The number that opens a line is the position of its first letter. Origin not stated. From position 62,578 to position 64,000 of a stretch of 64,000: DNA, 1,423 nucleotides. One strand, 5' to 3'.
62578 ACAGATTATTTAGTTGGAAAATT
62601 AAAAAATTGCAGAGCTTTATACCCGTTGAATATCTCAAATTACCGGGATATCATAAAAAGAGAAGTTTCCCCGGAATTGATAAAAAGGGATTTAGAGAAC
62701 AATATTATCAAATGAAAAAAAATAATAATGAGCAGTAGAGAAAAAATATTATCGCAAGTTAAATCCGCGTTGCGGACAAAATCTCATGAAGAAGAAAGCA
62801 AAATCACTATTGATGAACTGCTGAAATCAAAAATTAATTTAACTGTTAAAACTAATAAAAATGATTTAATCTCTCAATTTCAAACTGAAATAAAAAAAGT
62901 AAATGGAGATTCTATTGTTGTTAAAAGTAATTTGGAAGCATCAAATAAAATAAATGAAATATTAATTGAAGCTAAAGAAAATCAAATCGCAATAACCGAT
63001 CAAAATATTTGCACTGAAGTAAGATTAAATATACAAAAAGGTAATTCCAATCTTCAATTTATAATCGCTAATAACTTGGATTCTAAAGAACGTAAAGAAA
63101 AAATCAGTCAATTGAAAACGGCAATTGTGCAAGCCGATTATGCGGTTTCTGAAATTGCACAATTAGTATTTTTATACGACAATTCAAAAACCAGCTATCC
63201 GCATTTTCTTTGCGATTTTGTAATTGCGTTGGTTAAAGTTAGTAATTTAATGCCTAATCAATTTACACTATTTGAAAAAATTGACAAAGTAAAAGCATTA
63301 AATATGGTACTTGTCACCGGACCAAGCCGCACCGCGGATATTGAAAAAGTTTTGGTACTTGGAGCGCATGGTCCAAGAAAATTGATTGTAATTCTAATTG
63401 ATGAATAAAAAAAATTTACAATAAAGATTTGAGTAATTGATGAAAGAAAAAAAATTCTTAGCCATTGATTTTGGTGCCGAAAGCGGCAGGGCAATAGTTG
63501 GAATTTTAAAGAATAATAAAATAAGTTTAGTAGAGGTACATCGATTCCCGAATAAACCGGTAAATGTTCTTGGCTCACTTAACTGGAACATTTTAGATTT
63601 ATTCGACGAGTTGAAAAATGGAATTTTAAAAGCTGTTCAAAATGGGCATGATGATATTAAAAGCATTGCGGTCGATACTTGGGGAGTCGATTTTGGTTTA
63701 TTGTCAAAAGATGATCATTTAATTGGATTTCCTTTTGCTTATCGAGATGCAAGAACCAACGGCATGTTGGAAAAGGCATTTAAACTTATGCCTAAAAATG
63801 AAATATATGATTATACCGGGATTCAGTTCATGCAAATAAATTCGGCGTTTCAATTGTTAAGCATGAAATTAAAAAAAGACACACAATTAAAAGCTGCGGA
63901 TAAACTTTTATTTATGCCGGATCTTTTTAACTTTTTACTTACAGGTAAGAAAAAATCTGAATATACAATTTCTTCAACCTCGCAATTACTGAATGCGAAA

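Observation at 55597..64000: Fucose/rhamnose-type microcompartment operon with a single shell gene and no visible vertex protein or phosphotransacylase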

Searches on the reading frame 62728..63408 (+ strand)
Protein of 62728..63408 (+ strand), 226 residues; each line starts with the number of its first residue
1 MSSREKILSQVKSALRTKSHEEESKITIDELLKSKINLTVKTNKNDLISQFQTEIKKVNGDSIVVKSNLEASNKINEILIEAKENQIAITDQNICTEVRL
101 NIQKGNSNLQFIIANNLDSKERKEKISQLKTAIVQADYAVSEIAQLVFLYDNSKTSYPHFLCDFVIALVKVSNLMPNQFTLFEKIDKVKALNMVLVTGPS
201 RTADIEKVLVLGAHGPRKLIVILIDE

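Call 3: search_protein_families(library=pfam, proteins=[window:62728-63408:+], max_evalue=0.01)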
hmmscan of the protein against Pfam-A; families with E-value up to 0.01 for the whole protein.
window:62728-63408:+ (226 aa): 1 family
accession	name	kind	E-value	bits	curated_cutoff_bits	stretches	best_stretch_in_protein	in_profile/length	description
PF02589.21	LUD_dom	-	8.8e-20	71.7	22.6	1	49-224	2-189/189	LUD domain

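Call 5: find_encoding_contigs(protein=window:62728-63408:+, flank=10000, max_places=6)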
Protein window:62728-63408:+ (226 aa): no gene with exactly this product is on record in the collection.

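Call 6: search_protein_families(library=ncbifam, proteins=[window:62728-63408:+], max_evalue=0.01)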
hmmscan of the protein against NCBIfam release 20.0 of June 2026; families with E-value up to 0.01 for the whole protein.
window:62728-63408:+ (226 aa): 0 families

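Call 7: find_related_loci(query=window:62728-63408:+, collection=genome_contigs, flank=10000)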
Query window:62728-63408:+ (226 aa) in genome_contigs; peptide patterns used: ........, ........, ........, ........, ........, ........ (x = any residue, [..] = any of these).
186 stretches matched a pattern; 1 encode a relative of the query (tblastn E <= 1e-3); 1 distinct loci.
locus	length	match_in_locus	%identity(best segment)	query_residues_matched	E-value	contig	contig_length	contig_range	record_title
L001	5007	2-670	61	3-225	3e-84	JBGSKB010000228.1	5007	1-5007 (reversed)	MAG: Melioribacteraceae bacterium isolate JTS-AC170 k141_3163058, whole genome shotgun sequence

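Call 72: search_protein_families(library=ncbifam, proteins=[L001:3400-4722:+, L001:718-2196:+], max_evalue=1e-10)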
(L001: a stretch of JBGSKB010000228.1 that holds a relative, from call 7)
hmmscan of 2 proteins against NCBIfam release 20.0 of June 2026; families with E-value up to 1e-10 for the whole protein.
L001:3400-4722:+ (440 aa): 4 families
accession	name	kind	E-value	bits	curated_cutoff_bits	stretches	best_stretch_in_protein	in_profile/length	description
TIGR00885.1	fucP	equivalog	1.4e-179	597.5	280.4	1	21-432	1-410/410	L-fucose:H+ symporter permease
NF007524.0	PRK10133.1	equivalog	4.7e-73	246.5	427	1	15-424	18-432/438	L-fucose:H+ symporter permease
TIGR01272.1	gluP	subfamily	4.4e-38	131.5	202.55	1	105-429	1-310/310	glucose/galactose MFS transporter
NF046060.1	NagP_SO3503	equivalog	2e-37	129.1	625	1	22-425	5-412/423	N-acetylglucosamine MFS transporter NagP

L001:718-2196:+ (492 aa): 11 families
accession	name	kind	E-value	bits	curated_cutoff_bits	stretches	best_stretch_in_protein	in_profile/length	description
TIGR02627.1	rhamnulo_kin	equivalog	4.9e-153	509.9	527.95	1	7-468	1-454/454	rhamnulokinase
NF007925.0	PRK10640.1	equivalog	9.5e-134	446.5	639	1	4-485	4-477/489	rhamnulokinase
TIGR02628.1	fuculo_kin_coli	equivalog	1.5e-40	139.5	470.9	1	8-465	5-458/465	L-fuculokinase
TIGR01312.1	XylB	equivalog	6.2e-28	97.6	380.25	1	57-277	49-272/481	xylulokinase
NF008187.0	PRK10939.1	equivalog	3.9e-24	85.2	528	1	2-464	2-474/521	autoinducer-2 kinase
TIGR01311.1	glycerol_kin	equivalog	8e-20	70.6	590.35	1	371-475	371-474/496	glycerol kinase GlpK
NF003154.0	PRK04123.1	equivalog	2.2e-16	59.7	428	0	365-488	407-532/554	ribulokinase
NF000756.0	PRK00047.1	subfamily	4e-16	58.4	498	0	371-462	373-465/502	glycerol kinase GlpK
TIGR01314.1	gntK_FGGY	equivalog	7.8e-16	57.7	648.55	1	7-477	3-477/505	gluconokinase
TIGR01234.1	L-ribulokinase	equivalog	1.3e-12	47.2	583.25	0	366-487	401-524/536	ribulokinase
NF011601.0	PRK15027.1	equivalog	2.1e-12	46.3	912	1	72-448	67-435/484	xylulokinase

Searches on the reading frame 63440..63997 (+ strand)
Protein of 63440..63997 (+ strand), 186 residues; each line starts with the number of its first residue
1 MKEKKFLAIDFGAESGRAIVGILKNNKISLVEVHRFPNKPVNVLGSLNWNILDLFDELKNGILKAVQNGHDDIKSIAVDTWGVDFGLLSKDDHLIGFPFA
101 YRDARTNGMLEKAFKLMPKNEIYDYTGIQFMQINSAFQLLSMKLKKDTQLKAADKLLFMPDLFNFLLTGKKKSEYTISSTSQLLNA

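Call 6: search_protein_families(library=ncbifam, proteins=[window:63440-63997:+], max_evalue=0.01)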
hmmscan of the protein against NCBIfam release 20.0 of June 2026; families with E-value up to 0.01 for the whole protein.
window:63440-63997:+ (186 aa): 5 families
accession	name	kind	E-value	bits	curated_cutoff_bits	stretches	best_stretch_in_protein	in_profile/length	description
TIGR02627.1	rhamnulo_kin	equivalog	1.6e-53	181.9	527.95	1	7-185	1-180/454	rhamnulokinase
NF007925.0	PRK10640.1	equivalog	9.3e-46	156.2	639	1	3-185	3-186/489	rhamnulokinase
TIGR02628.1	fuculo_kin_coli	equivalog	3.7e-13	49.2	470.9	1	7-185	4-183/465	L-fuculokinase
TIGR01312.1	XylB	equivalog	0.00074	18.2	380.25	1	56-180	51-175/481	xylulokinase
NF008187.0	PRK10939.1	equivalog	0.0027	16.4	528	1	2-185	2-188/521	autoinducer-2 kinase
